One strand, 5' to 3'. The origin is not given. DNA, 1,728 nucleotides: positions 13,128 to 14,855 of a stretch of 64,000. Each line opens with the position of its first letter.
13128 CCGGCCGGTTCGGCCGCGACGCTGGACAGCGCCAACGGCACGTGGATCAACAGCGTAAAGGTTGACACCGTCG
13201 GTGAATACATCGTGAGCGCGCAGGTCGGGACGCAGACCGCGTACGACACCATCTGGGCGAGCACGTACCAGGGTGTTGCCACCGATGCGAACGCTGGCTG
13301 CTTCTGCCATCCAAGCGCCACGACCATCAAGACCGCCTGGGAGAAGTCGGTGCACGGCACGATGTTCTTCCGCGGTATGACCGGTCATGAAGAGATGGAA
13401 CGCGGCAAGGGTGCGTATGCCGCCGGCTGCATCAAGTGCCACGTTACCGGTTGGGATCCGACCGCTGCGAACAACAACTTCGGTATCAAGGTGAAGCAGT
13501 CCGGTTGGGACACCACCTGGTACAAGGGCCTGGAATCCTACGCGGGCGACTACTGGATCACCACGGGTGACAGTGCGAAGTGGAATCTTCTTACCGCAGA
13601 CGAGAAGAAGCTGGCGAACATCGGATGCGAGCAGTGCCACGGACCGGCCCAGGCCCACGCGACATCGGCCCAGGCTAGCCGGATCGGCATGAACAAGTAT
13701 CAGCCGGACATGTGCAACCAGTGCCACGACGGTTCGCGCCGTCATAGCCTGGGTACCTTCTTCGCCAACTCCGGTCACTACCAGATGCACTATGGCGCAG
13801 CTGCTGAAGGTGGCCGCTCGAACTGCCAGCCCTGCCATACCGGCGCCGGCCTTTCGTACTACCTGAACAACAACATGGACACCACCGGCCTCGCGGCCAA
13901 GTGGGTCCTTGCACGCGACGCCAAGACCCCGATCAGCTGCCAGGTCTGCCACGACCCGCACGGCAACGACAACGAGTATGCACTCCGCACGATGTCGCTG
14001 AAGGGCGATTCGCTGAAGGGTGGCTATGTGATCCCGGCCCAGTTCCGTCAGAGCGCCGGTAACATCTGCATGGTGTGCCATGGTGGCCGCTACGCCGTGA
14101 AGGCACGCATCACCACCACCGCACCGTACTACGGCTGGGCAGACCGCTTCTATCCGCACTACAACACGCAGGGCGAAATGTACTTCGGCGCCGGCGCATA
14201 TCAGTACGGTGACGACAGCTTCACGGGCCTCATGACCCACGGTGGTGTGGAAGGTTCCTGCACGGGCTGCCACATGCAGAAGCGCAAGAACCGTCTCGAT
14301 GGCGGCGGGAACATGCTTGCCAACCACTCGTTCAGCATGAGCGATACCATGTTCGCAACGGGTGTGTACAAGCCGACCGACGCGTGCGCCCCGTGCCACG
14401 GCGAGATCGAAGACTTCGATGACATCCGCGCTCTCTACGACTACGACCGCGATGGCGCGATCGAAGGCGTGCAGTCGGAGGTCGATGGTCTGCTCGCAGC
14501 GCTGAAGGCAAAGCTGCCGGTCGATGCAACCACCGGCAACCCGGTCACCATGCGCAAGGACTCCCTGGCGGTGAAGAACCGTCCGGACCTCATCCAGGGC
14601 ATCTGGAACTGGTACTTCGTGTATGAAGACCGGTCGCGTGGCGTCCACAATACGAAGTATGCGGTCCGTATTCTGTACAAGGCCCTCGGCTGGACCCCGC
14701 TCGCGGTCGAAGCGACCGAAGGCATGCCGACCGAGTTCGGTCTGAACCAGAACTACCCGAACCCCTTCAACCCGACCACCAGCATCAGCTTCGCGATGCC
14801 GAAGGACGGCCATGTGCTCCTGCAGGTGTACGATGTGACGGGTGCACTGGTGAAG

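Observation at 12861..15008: Octaheme c-type cytochrome carrying a T9SS sorting domain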

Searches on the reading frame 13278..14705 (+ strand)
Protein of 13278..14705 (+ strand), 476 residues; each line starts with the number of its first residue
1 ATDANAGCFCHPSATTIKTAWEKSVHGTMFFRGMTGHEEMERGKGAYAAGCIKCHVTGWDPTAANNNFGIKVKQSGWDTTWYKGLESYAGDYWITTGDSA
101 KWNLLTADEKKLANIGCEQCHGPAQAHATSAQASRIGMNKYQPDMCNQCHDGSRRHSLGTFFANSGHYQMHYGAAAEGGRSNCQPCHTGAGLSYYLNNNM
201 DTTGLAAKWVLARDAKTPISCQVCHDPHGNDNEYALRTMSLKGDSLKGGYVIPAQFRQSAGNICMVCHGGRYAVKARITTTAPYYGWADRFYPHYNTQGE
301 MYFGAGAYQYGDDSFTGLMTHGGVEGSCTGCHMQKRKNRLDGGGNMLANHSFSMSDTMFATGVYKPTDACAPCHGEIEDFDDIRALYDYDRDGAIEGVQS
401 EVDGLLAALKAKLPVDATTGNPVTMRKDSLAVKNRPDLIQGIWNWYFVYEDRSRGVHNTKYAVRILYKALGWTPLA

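Call 91: search_protein_representatives(protein=window:13278-14705:+)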
Query: 476 residues. Proteins with E-value up to 0.001 (for the whole library): 1314; up to 1e-10: 633; up to 1e-30: 149. The best 150 are listed.
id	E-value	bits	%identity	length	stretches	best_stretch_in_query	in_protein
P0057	1.4e-171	587.7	56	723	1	2-475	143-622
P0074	1.7e-124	432.5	51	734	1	7-474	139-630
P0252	9.0e-119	413.6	46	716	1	2-472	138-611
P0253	4.9e-108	378.2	45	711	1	10-470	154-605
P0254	2.4e-106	372.6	32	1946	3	9-471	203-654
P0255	1.1e-104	367.1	46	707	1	4-471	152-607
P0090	1.3e-101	356.9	46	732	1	10-476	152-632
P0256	1.3e-97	343.8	44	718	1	6-475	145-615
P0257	4.7e-97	341.9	46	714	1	5-471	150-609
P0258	7.6e-97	341.2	45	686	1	4-467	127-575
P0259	7.8e-96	337.9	44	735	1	4-471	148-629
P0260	4.5e-95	335.4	44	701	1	19-467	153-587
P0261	7.2e-95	334.7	89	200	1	252-409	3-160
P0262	9.0e-93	327.8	42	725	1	5-469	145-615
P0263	2.1e-92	326.6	45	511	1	58-470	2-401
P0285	1.9e-51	191.5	38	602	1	11-468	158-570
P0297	1.7e-45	171.9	36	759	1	6-468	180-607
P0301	5.8e-45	170.1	36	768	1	26-468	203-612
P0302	1.2e-44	169.0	33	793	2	16-469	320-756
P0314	2.7e-41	158.0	34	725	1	21-468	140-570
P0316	3.6e-41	157.6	32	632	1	18-469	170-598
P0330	4.0e-38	147.5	33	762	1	6-467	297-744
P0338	3.0e-37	144.6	32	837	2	13-417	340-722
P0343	9.8e-37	143.0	31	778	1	8-469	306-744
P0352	1.5e-35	139.0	33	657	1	17-469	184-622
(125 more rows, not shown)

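Call 93: search_protein_families(library=pfam, proteins=[P0297, P0301, P0314, P0330, P0338, P0302, P0285, P0316, P0352, P0343], max_evalue=0.01)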
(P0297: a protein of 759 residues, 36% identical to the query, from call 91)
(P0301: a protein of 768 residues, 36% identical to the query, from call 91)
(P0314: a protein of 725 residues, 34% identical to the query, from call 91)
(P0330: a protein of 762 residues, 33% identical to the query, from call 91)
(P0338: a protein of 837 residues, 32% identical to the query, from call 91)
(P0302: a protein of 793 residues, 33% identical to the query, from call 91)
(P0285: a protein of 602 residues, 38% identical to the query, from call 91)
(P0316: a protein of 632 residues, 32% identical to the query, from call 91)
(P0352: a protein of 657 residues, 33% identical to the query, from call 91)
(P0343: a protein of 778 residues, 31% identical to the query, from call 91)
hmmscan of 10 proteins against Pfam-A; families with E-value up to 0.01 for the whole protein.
P0297 (759 aa): 9 families
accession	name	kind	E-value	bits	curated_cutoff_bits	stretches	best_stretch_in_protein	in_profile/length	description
PF22113.1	Mtrc-MtrF_II-IV_dom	-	1.2e-13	51.4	30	3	288-375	72-166/176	Outer membrane cytochrome MtrC/MtrF-like, domains II/IV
PF14522.11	Cytochrome_C7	-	5.4e-12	45.8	24.8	2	267-337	12-67/67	Cytochrome c7 and related cytochrome c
PF18884.5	TSP3_bac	-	2.7e-11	43.5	25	2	643-663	1-21/22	Bacterial TSP3 repeat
PF13435.11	Cytochrome_C554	-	2.5e-07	32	20.8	1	180-232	1-66/84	Cytochrome c554 and c-prime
PF14537.11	Cytochrom_c3_2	-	5.9e-07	30.3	25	0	267-337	5-65/79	Cytochrome c3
PF09699.15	Paired_CXXCH_1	-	8e-05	22.7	20.6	0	362-377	4-18/41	Doubled CXXCH motif (Paired_CXXCH_1)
PF02085.21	Cytochrom_CIII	-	0.00015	22.5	22.9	0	449-520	16-84/101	Class III cytochrome C family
PF03264.19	Cytochrom_NNT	-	0.00031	21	24.1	0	172-222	119-165/174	NapC/NirT cytochrome c family, N-terminal region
PF02335.20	Cytochrom_C552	-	0.0018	17.8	24.1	0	323-411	81-175/438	Cytochrome c552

P0301 (768 aa): 7 families
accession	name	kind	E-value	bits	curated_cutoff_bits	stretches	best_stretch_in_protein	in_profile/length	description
PF22113.1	Mtrc-MtrF_II-IV_dom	-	7.2e-14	52.1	30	2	187-357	9-169/176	Outer membrane cytochrome MtrC/MtrF-like, domains II/IV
PF14522.11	Cytochrome_C7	-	1.9e-13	50.4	24.8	2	274-352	8-67/67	Cytochrome c7 and related cytochrome c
PF18884.5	TSP3_bac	-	1.4e-11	44.4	25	1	671-692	1-22/22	Bacterial TSP3 repeat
PF02335.20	Cytochrom_C552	-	3e-09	36.8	24.1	1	466-621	237-377/438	Cytochrome c552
PF14537.11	Cytochrom_c3_2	-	3.6e-08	34.2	25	0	313-388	8-65/79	Cytochrome c3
PF02085.21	Cytochrom_CIII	-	0.00039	21.2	22.9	0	422-487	33-88/101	Class III cytochrome C family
PF13435.11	Cytochrome_C554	-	0.0015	19.9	20.8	0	187-236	2-64/84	Cytochrome c554 and c-prime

P0314 (725 aa): 7 families
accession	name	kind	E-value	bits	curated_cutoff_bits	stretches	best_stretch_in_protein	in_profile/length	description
PF18884.5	TSP3_bac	-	2.1e-14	53.5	25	2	628-649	1-22/22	Bacterial TSP3 repeat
PF14522.11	Cytochrome_C7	-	3.2e-13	49.7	24.8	1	238-308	12-67/67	Cytochrome c7 and related cytochrome c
PF22113.1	Mtrc-MtrF_II-IV_dom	-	3.9e-11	43.2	30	1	260-347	73-166/176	Outer membrane cytochrome MtrC/MtrF-like, domains II/IV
PF14537.11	Cytochrom_c3_2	-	8.5e-07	29.8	25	0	237-309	4-66/79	Cytochrome c3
PF13435.11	Cytochrome_C554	-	2e-06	29.1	20.8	1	129-180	2-66/84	Cytochrome c554 and c-prime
PF02085.21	Cytochrom_CIII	-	7.7e-06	26.6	22.9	0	378-442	32-86/101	Class III cytochrome C family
PF09699.15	Paired_CXXCH_1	-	0.0092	16.1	20.6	0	335-386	5-39/41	Doubled CXXCH motif (Paired_CXXCH_1)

P0330 (762 aa): 6 families
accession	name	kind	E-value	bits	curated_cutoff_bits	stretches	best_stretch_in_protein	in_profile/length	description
PF22113.1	Mtrc-MtrF_II-IV_dom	-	2.2e-14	53.8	30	2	412-499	76-167/176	Outer membrane cytochrome MtrC/MtrF-like, domains II/IV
PF14522.11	Cytochrome_C7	-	4e-14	52.6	24.8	1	390-465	12-67/67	Cytochrome c7 and related cytochrome c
PF14537.11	Cytochrom_c3_2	-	5.5e-08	33.6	25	0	442-501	12-70/79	Cytochrome c3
PF13435.11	Cytochrome_C554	-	6.2e-07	30.7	20.8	1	299-353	2-63/84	Cytochrome c554 and c-prime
PF22352.2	K319L-like_PKD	-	7.9e-05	23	27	1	229-286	26-82/84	K319L-like, PKD domain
PF09699.15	Paired_CXXCH_1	-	0.0003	20.8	20.6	1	490-511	8-29/41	Doubled CXXCH motif (Paired_CXXCH_1)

P0338 (837 aa): 9 families
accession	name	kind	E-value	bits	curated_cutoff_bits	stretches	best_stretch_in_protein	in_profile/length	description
PF13620.12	CarboxypepD_reg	-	1.3e-15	57.9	32.3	1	33-107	1-81/82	Carboxypeptidase regulatory-like domain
PF22113.1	Mtrc-MtrF_II-IV_dom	-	2.4e-14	53.7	30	2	451-538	80-168/176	Outer membrane cytochrome MtrC/MtrF-like, domains II/IV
PF13715.12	CarbopepD_reg_2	-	3.8e-12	46.5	32.2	1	37-93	4-63/88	CarboxypepD_reg-like domain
PF14522.11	Cytochrome_C7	-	4.6e-12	46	24.8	1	493-583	13-67/67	Cytochrome c7 and related cytochrome c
PF09699.15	Paired_CXXCH_1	-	2.8e-10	40.2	20.6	0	528-540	8-20/41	Doubled CXXCH motif (Paired_CXXCH_1)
PF22352.2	K319L-like_PKD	-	2.5e-06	27.8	27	0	130-177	12-58/84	K319L-like, PKD domain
PF14537.11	Cytochrom_c3_2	-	5.2e-05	24.1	25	1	452-539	6-70/79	Cytochrome c3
PF13435.11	Cytochrome_C554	-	0.0006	21.1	20.8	0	323-391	2-63/84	Cytochrome c554 and c-prime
PF00034.26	Cytochrom_C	-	0.0081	17.9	21.3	0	320-360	9-49/90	Cytochrome c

P0302 (793 aa): 4 families
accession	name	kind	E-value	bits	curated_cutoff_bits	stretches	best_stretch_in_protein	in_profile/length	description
PF14522.11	Cytochrome_C7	-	1e-09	38.5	24.8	1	408-486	8-67/67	Cytochrome c7 and related cytochrome c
PF22113.1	Mtrc-MtrF_II-IV_dom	-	1.5e-08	34.8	30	1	412-518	8-166/176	Outer membrane cytochrome MtrC/MtrF-like, domains II/IV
PF09699.15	Paired_CXXCH_1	-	1.8e-08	34.4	20.6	1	510-555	8-38/41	Doubled CXXCH motif (Paired_CXXCH_1)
PF14537.11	Cytochrom_c3_2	-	1.9e-06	28.6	25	0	408-486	4-65/79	Cytochrome c3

P0285 (602 aa): 8 families
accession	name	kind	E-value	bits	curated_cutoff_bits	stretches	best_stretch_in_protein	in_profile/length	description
PF14522.11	Cytochrome_C7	-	2.4e-10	40.5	24.8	0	334-440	13-66/67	Cytochrome c7 and related cytochrome c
PF14537.11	Cytochrom_c3_2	-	3.3e-06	27.9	25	1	243-312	5-66/79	Cytochrome c3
PF22352.2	K319L-like_PKD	-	5.5e-06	26.7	27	1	69-132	11-75/84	K319L-like, PKD domain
PF18911.6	PKD_4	-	6.9e-06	26.5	27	1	63-136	11-79/85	PKD domain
PF00801.26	PKD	-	1.6e-05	25.2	23.5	1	65-137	10-77/80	PKD domain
PF02085.21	Cytochrom_CIII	-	3.2e-05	24.6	22.9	0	231-341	18-101/101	Class III cytochrome C family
PF02335.20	Cytochrom_C552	-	0.00019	20.9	24.1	0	433-572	244-370/438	Cytochrome c552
PF09699.15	Paired_CXXCH_1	-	0.0015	18.6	20.6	0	336-384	8-39/41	Doubled CXXCH motif (Paired_CXXCH_1)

P0316 (632 aa): 5 families
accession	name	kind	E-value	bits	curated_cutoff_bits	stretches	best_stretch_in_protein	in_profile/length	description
PF14522.11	Cytochrome_C7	-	1.8e-12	47.3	24.8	1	257-328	13-67/67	Cytochrome c7 and related cytochrome c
PF22113.1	Mtrc-MtrF_II-IV_dom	-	6.4e-12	45.8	30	2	258-399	29-166/176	Outer membrane cytochrome MtrC/MtrF-like, domains II/IV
PF09699.15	Paired_CXXCH_1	-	2.4e-08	33.9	20.6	1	354-398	8-38/41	Doubled CXXCH motif (Paired_CXXCH_1)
PF14537.11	Cytochrom_c3_2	-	9.1e-08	32.9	25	1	308-366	13-71/79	Cytochrome c3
PF13435.11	Cytochrome_C554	-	0.0038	18.6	20.8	0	252-265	71-84/84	Cytochrome c554 and c-prime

P0352 (657 aa): 5 families
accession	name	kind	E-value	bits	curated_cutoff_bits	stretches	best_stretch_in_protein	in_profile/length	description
PF22113.1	Mtrc-MtrF_II-IV_dom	-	2e-12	47.4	30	2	412-527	29-131/176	Outer membrane cytochrome MtrC/MtrF-like, domains II/IV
PF14522.11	Cytochrome_C7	-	1e-09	38.5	24.8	0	337-419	6-67/67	Cytochrome c7 and related cytochrome c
PF09699.15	Paired_CXXCH_1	-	8.1e-08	32.3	20.6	1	375-420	7-38/41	Doubled CXXCH motif (Paired_CXXCH_1)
PF13435.11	Cytochrome_C554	-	2.5e-06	28.8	20.8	0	306-380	1-83/84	Cytochrome c554 and c-prime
PF14537.11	Cytochrom_c3_2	-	0.00023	22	25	0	335-387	18-71/79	Cytochrome c3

P0343 (778 aa): 4 families
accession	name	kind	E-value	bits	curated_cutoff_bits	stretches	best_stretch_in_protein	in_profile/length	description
PF14522.11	Cytochrome_C7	-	7.8e-06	26.1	24.8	0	405-480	10-66/67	Cytochrome c7 and related cytochrome c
PF22113.1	Mtrc-MtrF_II-IV_dom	-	1e-05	25.6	30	1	345-482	27-165/176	Outer membrane cytochrome MtrC/MtrF-like, domains II/IV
PF14537.11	Cytochrom_c3_2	-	0.0001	23.1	25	1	405-481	4-65/79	Cytochrome c3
PF09699.15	Paired_CXXCH_1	-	0.00049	20.2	20.6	1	507-551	8-38/41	Doubled CXXCH motif (Paired_CXXCH_1)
